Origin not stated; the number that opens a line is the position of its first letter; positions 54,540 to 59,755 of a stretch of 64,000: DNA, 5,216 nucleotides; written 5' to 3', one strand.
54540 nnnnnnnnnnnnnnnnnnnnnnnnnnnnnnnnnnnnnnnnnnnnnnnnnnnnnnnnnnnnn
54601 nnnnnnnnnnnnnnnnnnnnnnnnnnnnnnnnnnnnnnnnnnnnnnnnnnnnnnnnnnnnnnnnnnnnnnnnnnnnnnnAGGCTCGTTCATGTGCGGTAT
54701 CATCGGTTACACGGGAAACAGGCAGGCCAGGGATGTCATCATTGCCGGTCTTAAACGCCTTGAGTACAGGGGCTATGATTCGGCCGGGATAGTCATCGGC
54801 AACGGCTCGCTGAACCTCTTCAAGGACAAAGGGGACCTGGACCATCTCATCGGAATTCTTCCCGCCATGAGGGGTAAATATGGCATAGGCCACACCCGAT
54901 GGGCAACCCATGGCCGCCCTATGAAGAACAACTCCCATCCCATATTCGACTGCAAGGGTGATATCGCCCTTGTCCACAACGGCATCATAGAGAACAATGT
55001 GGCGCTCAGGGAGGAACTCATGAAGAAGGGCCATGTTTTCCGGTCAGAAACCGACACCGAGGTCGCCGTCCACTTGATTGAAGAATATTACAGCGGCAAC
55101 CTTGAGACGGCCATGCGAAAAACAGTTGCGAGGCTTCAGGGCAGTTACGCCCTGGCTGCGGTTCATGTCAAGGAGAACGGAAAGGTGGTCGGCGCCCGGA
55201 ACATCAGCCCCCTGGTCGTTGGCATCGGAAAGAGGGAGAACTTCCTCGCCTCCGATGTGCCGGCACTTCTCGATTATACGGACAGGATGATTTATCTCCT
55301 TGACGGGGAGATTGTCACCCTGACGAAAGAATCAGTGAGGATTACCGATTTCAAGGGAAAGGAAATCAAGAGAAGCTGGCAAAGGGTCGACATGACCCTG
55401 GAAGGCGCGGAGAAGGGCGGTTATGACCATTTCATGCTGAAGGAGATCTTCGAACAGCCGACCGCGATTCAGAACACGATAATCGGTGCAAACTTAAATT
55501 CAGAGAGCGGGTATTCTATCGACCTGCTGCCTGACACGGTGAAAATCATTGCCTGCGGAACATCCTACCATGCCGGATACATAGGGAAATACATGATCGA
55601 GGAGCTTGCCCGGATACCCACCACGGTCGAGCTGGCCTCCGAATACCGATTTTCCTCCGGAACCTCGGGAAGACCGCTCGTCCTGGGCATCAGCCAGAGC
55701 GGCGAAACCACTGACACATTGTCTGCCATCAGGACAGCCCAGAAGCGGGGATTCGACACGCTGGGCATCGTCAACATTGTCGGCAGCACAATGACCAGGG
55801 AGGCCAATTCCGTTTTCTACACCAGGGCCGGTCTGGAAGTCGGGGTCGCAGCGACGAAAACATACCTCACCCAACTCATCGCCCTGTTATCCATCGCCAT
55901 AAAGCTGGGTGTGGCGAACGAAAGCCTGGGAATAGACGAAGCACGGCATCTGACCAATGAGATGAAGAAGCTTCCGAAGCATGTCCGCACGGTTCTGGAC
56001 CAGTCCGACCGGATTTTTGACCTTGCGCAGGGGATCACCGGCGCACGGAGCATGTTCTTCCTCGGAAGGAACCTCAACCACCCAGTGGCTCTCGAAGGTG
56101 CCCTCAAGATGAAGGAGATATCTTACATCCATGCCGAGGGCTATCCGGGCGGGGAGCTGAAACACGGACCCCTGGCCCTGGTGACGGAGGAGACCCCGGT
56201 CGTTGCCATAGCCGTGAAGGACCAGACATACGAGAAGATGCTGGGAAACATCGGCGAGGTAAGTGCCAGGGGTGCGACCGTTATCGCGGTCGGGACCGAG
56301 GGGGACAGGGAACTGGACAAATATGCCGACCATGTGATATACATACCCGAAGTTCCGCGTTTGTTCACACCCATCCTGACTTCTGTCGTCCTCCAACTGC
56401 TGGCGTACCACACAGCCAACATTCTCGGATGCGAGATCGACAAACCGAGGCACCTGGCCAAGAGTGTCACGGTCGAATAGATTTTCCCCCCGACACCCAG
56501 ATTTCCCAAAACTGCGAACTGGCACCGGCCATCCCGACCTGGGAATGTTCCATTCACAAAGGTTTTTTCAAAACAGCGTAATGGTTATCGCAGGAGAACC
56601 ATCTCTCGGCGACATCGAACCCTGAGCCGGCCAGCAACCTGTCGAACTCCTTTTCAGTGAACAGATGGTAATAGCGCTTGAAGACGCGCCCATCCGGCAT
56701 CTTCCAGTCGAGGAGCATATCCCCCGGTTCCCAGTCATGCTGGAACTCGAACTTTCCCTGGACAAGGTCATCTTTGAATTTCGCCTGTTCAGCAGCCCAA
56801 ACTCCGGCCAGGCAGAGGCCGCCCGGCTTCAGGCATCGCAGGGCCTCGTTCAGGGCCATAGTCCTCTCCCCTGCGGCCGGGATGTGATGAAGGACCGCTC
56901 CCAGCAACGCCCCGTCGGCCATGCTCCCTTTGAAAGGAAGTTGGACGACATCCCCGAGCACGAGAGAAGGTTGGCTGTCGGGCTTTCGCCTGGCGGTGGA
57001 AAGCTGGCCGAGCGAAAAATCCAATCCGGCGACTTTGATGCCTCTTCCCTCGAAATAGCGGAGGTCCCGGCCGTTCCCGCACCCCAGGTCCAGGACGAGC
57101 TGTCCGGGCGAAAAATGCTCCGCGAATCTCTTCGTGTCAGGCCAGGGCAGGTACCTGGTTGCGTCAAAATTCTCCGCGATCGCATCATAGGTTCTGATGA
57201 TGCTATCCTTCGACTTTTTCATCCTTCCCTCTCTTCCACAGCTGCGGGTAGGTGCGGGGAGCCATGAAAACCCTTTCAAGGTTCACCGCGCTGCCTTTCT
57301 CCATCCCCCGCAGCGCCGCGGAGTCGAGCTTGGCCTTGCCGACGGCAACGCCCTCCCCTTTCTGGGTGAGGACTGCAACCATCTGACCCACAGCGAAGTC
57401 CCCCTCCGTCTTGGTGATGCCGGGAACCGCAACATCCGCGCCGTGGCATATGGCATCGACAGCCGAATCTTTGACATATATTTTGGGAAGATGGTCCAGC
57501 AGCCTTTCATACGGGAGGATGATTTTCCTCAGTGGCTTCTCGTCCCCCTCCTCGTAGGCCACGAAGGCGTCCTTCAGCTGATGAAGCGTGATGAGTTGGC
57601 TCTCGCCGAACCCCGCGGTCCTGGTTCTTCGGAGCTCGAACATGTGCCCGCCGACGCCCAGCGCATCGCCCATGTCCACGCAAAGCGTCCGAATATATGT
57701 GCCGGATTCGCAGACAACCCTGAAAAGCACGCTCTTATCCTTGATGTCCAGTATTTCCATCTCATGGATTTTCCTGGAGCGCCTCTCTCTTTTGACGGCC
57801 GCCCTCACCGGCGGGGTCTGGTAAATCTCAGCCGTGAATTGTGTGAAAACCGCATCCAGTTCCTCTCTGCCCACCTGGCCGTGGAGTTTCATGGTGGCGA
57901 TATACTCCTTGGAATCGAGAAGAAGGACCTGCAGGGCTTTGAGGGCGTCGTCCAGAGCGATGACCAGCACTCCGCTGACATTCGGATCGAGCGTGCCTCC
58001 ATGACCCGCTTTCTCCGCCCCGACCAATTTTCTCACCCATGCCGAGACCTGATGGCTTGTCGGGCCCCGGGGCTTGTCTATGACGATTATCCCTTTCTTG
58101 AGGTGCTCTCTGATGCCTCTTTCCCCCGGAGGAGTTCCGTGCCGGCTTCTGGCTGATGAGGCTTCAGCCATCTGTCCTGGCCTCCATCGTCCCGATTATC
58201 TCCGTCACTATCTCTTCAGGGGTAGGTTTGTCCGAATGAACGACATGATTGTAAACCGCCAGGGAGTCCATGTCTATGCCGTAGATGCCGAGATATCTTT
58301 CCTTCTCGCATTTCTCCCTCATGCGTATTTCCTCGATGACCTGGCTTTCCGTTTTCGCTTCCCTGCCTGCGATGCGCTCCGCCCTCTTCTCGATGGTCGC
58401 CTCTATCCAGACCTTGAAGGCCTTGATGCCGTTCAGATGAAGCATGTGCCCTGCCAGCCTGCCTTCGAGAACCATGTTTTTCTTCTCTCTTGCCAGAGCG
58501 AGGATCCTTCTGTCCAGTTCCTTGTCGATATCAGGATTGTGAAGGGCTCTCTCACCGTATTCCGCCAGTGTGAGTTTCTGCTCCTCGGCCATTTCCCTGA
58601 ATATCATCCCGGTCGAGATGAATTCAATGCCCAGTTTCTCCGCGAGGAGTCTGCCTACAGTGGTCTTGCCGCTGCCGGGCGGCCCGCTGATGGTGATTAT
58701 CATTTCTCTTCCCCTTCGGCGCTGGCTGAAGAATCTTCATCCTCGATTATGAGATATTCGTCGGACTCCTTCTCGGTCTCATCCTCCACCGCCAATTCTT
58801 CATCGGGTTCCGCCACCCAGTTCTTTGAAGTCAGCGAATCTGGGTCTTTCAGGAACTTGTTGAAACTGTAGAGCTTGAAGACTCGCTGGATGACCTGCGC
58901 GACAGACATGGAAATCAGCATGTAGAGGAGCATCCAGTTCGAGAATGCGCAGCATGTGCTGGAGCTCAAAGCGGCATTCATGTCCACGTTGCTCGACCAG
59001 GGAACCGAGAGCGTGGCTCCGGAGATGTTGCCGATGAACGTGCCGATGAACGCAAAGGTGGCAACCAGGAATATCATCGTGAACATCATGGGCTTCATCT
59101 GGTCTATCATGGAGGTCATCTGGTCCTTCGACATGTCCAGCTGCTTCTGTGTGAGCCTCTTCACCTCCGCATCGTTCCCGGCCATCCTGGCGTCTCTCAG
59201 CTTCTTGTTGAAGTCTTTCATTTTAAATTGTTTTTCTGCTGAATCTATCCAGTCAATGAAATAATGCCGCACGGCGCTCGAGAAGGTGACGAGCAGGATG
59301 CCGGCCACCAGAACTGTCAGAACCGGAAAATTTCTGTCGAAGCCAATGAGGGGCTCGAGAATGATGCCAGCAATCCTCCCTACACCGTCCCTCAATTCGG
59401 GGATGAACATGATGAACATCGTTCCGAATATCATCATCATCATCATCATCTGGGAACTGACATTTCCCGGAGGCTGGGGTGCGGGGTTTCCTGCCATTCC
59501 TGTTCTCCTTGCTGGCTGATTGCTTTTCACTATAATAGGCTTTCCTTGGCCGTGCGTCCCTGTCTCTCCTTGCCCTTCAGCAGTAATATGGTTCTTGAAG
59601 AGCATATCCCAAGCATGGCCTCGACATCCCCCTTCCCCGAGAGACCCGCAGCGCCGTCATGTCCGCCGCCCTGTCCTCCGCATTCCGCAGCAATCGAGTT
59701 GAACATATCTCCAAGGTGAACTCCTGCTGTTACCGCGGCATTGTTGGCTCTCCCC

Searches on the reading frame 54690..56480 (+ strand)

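Call 61: search_protein_families(library=pfam, proteins=[window:54690-56480:+], max_evalue=0.001)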
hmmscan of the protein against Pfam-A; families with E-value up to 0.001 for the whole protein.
window:54690-56480:+ (596 aa): 3 families
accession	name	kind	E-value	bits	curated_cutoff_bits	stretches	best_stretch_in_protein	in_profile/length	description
PF01380.27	SIS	-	2.9e-50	169.9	25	2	449-576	2-128/131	SIS domain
PF13522.11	GATase_6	-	3e-21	76.2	27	1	61-185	9-126/130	Glutamine amidotransferase domain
PF13537.11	GATase_7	-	1.6e-18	67.3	25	1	78-194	9-122/123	Glutamine amidotransferase domain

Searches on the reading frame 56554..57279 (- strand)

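Call 61: search_protein_families(library=pfam, proteins=[window:56554-57279:-], max_evalue=0.001)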
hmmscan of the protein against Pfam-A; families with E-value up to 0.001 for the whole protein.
window:56554-57279:- (241 aa): 7 families
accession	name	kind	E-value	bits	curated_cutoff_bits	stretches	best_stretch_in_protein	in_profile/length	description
PF08241.18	Methyltransf_11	-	2.4e-18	67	21.2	1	63-157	1-94/95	Methyltransferase domain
PF13649.12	Methyltransf_25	-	3.2e-16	60.3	27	1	62-154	1-97/97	Methyltransferase domain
PF13489.12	Methyltransf_23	-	3.1e-14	53.5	27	1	49-224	13-162/164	Methyltransferase domain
PF08242.18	Methyltransf_12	-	2.8e-10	41.2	30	1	63-155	1-97/98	Methyltransferase domain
PF13847.12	Methyltransf_31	-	4.6e-08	33.3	27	1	59-162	4-113/145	Methyltransferase domain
PF01209.24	Ubie_methyltran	-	3.7e-05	23.6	20.1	1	17-156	6-149/233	ubiE/COQ5 methyltransferase family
PF07021.18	MetW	-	0.00055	20.1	21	1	48-89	3-45/193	Methionine biosynthesis protein MetW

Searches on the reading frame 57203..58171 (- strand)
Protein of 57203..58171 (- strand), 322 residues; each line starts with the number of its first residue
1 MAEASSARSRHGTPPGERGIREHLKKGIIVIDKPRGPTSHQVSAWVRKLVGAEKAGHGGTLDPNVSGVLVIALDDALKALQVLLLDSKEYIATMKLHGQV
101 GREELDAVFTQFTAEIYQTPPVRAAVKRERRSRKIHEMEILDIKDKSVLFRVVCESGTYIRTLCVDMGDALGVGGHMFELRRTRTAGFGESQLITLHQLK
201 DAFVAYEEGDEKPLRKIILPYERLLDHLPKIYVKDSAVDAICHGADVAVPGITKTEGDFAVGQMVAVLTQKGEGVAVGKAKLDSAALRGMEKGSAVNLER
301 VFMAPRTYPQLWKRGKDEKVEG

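Call 61: search_protein_families(library=pfam, proteins=[window:57203-58171:-], max_evalue=0.001)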
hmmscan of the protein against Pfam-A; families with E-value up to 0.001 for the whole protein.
window:57203-58171:- (322 aa): 5 families
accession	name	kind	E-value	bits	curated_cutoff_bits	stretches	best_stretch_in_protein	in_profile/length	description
PF01509.24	TruB_N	-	5.7e-26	92.1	27.3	1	47-160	1-149/149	TruB family pseudouridylate synthase (N terminal domain)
PF16198.10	TruB_C_2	-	6e-25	87.6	29.3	1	161-225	1-65/66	tRNA pseudouridylate synthase B C-terminal domain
PF01472.26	PUA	-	5.3e-23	81.2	24.8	1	229-301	1-73/74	PUA domain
PF08068.17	DKCLD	-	8.3e-12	45.4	27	1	9-42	24-57/58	DKCLD (NUC011) domain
PF21238.2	Pus10_C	-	2.3e-08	34.3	27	1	87-163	123-201/232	Pus10, C-terminal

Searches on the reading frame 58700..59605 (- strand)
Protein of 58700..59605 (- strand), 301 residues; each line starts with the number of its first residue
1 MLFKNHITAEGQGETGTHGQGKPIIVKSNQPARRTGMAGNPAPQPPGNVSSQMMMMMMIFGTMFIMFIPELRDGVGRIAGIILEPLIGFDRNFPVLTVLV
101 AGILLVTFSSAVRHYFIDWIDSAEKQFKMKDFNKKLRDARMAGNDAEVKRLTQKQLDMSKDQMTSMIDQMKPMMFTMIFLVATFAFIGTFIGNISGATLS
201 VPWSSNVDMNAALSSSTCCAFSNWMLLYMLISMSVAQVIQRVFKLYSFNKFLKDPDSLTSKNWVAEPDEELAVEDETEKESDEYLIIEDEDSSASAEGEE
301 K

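Call 13: search_protein_families(library=pfam, proteins=[window:58700-59605:-], max_evalue=0.01)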
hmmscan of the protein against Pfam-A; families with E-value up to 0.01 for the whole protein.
window:58700-59605:- (301 aa): 2 families
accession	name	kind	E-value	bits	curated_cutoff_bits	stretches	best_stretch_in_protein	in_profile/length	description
PF01956.21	EMC3_TMCO1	-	5.5e-24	85.3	27.1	1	82-244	3-166/169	Integral membrane protein EMC3/TMCO1-like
PF02096.25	60KD_IMP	-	0.00039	20.9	35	1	112-240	12-116/163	60Kd inner membrane protein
